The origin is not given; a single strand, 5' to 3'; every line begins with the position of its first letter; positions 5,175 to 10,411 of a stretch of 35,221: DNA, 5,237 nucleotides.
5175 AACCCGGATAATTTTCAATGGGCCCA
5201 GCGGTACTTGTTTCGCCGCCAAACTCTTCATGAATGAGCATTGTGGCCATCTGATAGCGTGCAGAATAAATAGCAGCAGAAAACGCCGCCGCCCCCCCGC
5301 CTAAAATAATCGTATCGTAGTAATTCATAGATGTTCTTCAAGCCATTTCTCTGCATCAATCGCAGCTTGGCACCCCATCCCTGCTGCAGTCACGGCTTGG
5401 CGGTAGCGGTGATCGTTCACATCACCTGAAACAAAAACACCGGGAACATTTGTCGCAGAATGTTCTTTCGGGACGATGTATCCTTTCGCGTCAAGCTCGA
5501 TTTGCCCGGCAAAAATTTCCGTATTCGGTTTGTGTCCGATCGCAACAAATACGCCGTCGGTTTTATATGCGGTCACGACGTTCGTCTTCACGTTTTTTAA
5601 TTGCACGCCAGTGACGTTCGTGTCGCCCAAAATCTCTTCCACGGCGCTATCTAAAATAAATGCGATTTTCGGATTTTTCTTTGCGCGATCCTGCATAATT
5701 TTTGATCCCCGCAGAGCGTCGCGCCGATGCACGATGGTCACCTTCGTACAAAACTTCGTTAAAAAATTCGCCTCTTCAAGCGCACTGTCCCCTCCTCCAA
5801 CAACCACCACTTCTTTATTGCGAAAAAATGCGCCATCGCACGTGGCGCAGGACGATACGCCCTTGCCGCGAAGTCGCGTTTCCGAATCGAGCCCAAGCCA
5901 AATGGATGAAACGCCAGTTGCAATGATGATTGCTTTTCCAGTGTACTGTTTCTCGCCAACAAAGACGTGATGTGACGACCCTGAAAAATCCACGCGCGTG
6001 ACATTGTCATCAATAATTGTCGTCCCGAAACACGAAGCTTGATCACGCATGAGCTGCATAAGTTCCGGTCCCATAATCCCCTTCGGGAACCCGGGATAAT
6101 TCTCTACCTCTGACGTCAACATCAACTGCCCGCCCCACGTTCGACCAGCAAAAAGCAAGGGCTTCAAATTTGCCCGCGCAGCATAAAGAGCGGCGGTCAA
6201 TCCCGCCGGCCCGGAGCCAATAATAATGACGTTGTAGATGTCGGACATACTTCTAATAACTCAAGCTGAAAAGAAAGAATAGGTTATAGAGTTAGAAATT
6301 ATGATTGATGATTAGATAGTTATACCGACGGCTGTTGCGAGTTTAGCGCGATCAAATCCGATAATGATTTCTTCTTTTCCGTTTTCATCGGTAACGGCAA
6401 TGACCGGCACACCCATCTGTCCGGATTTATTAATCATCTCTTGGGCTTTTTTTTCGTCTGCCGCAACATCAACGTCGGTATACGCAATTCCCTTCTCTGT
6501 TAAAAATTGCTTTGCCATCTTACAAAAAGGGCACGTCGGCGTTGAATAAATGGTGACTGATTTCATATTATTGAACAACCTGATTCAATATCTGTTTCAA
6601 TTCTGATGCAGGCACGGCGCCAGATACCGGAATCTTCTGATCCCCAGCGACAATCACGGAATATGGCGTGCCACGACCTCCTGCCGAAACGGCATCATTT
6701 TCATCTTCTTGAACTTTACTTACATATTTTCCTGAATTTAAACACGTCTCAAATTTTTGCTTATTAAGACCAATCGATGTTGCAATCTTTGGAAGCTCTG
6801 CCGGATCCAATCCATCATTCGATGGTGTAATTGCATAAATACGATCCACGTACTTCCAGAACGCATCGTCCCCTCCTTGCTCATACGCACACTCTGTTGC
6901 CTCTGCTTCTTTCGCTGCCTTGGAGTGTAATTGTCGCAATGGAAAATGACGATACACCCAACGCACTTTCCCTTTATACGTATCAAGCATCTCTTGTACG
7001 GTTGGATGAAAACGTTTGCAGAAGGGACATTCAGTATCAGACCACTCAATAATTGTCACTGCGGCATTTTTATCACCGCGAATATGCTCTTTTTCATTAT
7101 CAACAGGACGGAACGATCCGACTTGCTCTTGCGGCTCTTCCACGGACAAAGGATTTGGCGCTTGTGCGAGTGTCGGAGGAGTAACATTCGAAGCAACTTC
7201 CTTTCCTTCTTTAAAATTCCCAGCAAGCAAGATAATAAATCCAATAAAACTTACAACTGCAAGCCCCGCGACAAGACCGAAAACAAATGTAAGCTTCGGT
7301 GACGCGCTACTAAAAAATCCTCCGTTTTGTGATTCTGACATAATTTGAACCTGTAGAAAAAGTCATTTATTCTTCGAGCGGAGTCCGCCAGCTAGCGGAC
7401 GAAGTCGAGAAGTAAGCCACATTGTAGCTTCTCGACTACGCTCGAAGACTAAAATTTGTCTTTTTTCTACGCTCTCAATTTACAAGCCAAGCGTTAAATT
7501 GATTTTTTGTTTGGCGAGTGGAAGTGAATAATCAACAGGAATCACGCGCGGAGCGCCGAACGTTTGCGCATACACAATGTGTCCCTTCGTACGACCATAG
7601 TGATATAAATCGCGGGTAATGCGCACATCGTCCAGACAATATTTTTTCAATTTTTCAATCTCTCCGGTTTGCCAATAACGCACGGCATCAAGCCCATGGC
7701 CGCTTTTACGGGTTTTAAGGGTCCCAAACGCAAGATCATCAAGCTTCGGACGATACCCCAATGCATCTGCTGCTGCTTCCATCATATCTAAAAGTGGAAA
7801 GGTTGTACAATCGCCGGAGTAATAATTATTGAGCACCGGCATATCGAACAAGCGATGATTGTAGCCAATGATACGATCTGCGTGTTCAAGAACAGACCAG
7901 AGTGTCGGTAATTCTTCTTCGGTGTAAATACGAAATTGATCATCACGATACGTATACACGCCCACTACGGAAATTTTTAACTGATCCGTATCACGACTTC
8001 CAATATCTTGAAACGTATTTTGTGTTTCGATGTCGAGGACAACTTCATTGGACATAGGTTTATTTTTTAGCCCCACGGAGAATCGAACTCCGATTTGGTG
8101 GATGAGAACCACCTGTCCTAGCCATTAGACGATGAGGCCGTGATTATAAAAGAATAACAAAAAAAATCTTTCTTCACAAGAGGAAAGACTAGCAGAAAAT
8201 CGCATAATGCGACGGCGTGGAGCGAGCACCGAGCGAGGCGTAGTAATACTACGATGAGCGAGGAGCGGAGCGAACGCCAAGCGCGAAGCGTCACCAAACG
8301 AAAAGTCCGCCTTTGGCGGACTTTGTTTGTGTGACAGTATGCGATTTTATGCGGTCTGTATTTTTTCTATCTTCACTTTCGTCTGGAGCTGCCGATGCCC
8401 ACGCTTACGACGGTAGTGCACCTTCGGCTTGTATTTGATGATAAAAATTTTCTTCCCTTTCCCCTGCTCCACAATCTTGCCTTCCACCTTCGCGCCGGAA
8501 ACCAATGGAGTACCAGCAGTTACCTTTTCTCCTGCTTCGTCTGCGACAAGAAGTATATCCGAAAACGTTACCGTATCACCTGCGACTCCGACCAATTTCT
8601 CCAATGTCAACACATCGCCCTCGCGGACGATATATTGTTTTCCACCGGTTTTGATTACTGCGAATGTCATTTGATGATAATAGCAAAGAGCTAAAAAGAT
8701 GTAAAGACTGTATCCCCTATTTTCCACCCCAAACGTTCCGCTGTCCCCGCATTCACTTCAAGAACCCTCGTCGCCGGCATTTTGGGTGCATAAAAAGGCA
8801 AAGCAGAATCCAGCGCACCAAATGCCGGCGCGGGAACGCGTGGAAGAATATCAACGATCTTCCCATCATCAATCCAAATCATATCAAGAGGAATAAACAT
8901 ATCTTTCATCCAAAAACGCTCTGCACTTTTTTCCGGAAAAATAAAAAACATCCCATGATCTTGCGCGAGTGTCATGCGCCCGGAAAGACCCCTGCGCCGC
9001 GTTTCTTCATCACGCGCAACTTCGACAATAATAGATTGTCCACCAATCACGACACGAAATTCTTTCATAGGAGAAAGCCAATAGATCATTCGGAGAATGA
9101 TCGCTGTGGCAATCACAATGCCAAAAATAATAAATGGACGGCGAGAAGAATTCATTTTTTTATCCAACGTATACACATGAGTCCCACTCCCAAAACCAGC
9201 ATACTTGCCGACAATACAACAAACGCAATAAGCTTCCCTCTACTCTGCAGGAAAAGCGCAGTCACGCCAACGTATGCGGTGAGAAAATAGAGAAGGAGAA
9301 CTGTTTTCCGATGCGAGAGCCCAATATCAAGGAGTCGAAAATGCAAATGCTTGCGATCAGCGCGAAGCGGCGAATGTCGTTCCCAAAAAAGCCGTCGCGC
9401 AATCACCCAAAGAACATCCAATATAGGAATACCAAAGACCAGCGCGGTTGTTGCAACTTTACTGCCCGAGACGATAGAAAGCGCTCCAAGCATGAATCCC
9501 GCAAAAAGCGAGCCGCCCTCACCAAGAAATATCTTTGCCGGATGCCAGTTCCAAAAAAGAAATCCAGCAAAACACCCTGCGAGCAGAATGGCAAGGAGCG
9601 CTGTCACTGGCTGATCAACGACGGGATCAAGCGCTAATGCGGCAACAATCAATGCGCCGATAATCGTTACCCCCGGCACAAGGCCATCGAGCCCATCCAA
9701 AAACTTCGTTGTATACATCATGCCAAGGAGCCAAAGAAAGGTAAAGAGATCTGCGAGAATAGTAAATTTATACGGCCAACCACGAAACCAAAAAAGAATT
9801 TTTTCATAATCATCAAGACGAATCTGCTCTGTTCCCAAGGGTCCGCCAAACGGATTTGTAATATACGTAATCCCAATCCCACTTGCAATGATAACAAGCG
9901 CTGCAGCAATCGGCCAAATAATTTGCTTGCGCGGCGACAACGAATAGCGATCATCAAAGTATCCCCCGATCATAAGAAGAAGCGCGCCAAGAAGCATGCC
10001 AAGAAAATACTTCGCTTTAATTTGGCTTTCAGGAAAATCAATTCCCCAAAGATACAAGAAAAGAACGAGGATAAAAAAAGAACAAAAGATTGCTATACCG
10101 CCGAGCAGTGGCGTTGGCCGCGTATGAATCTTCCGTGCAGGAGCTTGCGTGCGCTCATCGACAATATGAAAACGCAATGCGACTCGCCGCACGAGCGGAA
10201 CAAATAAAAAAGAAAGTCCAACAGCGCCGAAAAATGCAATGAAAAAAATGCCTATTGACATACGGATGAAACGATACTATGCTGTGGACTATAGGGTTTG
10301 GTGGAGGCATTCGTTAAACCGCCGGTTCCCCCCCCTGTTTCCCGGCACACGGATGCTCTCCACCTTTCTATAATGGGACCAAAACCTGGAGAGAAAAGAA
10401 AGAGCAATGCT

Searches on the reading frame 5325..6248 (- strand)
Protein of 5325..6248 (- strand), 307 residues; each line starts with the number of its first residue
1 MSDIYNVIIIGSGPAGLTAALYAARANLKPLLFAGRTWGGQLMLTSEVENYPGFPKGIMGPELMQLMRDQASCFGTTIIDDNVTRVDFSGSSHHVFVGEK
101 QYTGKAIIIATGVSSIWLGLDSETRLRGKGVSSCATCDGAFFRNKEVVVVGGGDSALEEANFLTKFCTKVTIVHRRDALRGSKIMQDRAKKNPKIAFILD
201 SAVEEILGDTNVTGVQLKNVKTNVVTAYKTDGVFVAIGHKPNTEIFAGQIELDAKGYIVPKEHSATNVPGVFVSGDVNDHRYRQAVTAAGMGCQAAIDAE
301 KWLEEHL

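Call 104: search_protein_families(library=pfam, max_evalue=0.00001, proteins=[window:5325-6248:-])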
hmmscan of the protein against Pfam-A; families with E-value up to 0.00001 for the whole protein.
window:5325-6248:- (307 aa): 7 families
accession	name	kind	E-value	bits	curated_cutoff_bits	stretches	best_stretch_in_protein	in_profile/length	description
PF07992.20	Pyr_redox_2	-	1.1e-53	183.1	26.1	1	5-292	1-291/291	Pyridine nucleotide-disulphide oxidoreductase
PF13738.12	Pyr_redox_3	-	1.7e-20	73.9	30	1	80-275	101-305/305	Pyridine nucleotide-disulphide oxidoreductase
PF00070.33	Pyr_redox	-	3.3e-20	72.8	22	1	147-218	2-80/82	Pyridine nucleotide-disulphide oxidoreductase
PF03486.20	HI0933_like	-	3.2e-07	30.5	50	0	6-35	2-31/244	HI0933-like protein Rossmann domain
PF01946.23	Thi4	-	3.9e-07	30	26.2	0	6-38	19-58/235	Thi4 family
PF00890.30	FAD_binding_2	-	2.5e-06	27.4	20.4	0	7-31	2-26/414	FAD binding domain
PF01266.30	DAO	-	9.8e-06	25.8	27.9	0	7-36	2-31/353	FAD dependent oxidoreductase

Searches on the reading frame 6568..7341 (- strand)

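Call 104: search_protein_families(library=pfam, max_evalue=0.00001, proteins=[window:6568-7341:-])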
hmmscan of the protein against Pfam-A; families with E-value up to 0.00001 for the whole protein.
window:6568-7341:- (257 aa): 3 families
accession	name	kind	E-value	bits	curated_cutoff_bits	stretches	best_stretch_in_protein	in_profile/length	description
PF13462.12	Thioredoxin_4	-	1.5e-22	81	23.2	1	82-250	2-161/165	Thioredoxin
PF01323.26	DSBA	-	6.2e-16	59.2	25.6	1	96-252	1-190/191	DSBA-like thioredoxin domain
PF13098.12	Thioredoxin_2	-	3.5e-07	31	27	1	92-252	4-104/104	Thioredoxin-like domain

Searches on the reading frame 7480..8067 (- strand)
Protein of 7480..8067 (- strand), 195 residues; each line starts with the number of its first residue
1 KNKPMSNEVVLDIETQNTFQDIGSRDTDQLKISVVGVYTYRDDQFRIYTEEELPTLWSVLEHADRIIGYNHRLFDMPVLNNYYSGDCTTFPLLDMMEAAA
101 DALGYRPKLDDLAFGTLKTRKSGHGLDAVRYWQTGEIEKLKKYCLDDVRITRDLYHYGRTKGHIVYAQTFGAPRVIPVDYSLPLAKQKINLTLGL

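Call 104: search_protein_families(library=pfam, max_evalue=0.00001, proteins=[window:7480-8067:-])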
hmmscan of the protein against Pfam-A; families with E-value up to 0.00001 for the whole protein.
window:7480-8067:- (195 aa): 1 family
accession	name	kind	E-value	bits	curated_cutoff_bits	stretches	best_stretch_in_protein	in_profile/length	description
PF13482.12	RNase_H_2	-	6.2e-08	33.2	22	1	11-156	3-162/165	RNase_H superfamily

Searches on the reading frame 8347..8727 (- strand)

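Call 104: search_protein_families(library=pfam, max_evalue=0.00001, proteins=[window:8347-8727:-])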
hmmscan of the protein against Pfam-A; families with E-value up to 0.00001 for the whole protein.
window:8347-8727:- (126 aa): 1 family
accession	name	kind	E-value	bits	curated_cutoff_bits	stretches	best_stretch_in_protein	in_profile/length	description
PF00829.26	Ribosomal_L21p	-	3.6e-35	120.6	27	1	22-123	2-99/99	Ribosomal prokaryotic L21 protein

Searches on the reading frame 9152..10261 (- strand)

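Call 105: search_protein_families(library=pfam, max_evalue=0.00001, proteins=[window:9152-10261:-])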
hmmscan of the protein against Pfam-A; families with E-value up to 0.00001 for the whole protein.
window:9152-10261:- (369 aa): 1 family
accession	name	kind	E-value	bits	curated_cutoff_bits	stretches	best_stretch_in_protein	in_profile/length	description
PF00953.26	Glycos_transf_4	-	3.9e-30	105.4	27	1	87-265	2-159/160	Glycosyl transferase family 4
